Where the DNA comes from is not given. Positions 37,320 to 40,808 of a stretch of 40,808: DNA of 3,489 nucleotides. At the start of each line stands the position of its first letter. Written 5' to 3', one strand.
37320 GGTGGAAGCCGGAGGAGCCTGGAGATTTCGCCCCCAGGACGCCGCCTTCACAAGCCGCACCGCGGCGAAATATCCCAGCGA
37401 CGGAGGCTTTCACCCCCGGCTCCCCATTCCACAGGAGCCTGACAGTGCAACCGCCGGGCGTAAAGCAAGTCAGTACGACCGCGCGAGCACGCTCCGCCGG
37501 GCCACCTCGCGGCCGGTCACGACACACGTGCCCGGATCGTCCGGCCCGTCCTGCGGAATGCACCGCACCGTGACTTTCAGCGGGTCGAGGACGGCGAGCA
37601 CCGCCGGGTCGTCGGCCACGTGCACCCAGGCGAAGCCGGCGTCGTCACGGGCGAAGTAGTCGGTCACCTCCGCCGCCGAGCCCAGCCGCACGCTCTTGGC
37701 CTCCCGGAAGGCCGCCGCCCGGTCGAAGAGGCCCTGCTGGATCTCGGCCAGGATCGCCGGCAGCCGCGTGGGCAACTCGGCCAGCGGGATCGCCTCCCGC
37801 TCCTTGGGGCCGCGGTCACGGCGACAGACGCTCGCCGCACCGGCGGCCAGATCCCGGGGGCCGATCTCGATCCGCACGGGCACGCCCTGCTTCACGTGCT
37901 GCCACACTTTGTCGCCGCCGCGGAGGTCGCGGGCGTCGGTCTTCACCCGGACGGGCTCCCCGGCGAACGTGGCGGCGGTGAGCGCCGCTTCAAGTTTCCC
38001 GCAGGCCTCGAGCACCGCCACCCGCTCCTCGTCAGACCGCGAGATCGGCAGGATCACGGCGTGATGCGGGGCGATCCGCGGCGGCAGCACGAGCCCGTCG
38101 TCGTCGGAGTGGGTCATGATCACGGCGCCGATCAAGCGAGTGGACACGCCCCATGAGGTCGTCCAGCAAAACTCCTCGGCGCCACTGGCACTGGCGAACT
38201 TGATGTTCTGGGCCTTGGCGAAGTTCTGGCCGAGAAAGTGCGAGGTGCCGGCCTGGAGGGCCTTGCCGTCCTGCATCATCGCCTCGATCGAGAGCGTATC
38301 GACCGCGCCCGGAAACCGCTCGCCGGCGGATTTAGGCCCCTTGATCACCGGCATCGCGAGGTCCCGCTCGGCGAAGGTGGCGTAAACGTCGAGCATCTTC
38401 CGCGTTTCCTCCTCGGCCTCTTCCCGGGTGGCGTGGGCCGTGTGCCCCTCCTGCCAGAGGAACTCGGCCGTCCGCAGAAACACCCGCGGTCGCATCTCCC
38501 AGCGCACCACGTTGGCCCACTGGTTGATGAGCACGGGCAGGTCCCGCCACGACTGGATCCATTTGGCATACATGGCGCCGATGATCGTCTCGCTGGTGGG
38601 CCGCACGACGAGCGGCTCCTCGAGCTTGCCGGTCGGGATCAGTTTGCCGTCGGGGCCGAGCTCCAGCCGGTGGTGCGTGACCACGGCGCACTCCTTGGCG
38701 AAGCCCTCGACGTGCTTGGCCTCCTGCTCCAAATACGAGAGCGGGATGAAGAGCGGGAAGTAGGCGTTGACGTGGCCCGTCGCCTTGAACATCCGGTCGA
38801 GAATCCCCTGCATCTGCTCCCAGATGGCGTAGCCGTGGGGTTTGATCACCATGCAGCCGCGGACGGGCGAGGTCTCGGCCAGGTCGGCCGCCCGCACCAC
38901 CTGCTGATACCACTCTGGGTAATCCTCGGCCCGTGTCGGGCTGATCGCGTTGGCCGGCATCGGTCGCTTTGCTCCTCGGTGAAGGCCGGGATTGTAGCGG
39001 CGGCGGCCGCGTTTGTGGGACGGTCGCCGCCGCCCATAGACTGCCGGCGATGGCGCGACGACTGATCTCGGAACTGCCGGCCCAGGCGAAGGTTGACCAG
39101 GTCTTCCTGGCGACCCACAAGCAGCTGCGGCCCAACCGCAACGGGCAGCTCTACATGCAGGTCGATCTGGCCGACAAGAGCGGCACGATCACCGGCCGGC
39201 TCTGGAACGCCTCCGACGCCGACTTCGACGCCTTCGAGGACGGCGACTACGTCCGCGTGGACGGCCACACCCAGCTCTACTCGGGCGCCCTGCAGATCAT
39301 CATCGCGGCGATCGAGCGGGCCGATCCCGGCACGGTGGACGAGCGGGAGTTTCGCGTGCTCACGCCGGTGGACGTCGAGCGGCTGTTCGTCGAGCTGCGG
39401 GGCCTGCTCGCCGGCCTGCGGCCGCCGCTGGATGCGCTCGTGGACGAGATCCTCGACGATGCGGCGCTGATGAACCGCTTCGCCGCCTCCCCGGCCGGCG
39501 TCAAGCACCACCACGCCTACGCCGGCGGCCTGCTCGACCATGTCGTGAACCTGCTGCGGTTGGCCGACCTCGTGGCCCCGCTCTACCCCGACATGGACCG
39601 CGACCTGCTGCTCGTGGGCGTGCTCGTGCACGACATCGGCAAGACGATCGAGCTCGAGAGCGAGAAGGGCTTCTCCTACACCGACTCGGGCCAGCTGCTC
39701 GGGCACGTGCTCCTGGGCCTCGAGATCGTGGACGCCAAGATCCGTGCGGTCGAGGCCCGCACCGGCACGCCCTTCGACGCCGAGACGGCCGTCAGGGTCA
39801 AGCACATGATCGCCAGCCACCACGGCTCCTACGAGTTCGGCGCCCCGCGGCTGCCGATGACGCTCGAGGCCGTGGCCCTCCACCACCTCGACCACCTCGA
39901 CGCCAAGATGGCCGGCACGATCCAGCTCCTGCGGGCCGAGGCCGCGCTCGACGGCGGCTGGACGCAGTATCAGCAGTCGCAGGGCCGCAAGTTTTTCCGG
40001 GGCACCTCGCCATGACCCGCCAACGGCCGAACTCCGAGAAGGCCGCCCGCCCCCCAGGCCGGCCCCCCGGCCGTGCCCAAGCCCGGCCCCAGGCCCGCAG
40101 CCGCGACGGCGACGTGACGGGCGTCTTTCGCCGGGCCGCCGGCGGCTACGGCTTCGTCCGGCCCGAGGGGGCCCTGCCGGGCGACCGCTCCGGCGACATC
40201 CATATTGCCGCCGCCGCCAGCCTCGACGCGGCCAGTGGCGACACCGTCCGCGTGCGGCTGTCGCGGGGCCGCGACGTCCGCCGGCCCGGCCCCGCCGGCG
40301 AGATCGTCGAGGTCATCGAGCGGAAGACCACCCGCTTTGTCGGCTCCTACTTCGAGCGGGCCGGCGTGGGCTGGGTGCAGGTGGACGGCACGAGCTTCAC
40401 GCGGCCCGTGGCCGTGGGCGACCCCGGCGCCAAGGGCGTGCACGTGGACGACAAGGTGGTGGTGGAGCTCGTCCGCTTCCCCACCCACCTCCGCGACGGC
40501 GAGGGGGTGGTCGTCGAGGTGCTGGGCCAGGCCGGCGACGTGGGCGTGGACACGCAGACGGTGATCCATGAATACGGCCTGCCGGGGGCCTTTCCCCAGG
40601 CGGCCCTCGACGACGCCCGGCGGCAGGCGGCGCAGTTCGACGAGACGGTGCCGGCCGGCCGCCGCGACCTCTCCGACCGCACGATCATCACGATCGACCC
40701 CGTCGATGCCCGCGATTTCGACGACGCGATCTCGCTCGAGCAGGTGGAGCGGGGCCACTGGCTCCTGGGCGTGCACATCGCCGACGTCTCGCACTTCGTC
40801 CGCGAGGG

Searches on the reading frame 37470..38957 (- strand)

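Call 72: search_protein_families(library=pfam, proteins=[window:37470-38957:-], max_evalue=0.001)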
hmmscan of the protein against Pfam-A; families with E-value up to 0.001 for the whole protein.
window:37470-38957:- (495 aa): 3 families
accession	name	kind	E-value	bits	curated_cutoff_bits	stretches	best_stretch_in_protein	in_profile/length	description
PF00587.30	tRNA-synt_2b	-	1.6e-15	58.1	29.3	1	113-280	8-176/179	tRNA synthetase class II core domain (G, H, P, S and T)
PF03129.25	HGTP_anticodon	-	1.8e-09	38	21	1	300-399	2-91/94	Anticodon binding domain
PF09180.16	ProRS-C_1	-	0.00028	21.4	31.5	1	460-495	32-71/71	Prolyl-tRNA synthetase, C-terminal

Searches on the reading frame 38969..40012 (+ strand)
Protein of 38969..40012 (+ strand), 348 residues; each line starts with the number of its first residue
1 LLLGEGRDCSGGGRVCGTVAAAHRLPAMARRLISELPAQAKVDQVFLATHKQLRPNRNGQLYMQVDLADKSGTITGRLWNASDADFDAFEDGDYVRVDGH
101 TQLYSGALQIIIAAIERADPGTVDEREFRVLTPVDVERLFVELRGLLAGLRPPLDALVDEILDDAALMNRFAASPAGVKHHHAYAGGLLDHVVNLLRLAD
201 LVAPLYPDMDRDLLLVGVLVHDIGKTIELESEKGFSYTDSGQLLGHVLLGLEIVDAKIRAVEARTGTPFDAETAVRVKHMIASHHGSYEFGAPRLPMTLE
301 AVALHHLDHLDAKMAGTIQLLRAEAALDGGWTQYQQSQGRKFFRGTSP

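Call 72: search_protein_families(library=pfam, proteins=[window:38969-40012:+], max_evalue=0.001)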
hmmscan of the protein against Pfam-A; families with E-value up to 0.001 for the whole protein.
window:38969-40012:+ (348 aa): 3 families
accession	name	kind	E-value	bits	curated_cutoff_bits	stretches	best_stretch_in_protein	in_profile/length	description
PF01966.28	HD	-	4.8e-10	40.2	22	1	189-312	2-115/116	HD domain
PF01336.31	tRNA_anti-codon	-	2.4e-07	31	27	1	54-116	11-73/75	OB-fold nucleic acid binding domain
PF07514.17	TraI_2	-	5.9e-05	22.6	23.9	1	155-196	35-74/324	Putative helicase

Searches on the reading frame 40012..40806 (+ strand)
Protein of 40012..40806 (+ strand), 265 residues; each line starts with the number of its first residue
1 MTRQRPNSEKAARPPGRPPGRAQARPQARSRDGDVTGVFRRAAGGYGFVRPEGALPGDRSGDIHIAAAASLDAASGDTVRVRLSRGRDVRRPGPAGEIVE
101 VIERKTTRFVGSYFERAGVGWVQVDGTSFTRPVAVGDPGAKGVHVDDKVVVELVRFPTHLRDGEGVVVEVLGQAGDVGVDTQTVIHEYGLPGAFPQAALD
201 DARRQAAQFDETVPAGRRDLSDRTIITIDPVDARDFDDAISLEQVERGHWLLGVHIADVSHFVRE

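Call 72: search_protein_families(library=pfam, proteins=[window:40012-40806:+], max_evalue=0.001)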
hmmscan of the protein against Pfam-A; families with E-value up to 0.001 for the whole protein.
window:40012-40806:+ (265 aa): 4 families
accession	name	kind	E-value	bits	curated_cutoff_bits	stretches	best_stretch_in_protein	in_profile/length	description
PF17876.7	CSD2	-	2.6e-23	82.3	26.2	1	121-195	1-74/74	Cold shock domain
PF00773.25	RNB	-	1.1e-16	61.4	29.3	1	217-265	1-49/326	RNB domain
PF08206.17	OB_RNB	-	1.6e-07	31.3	24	1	37-91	1-50/58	Ribonuclease B OB domain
PF17849.7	OB_Dis3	-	0.00053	20.4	22.8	0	147-189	35-77/77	Dis3-like cold-shock domain 2 (CSD2)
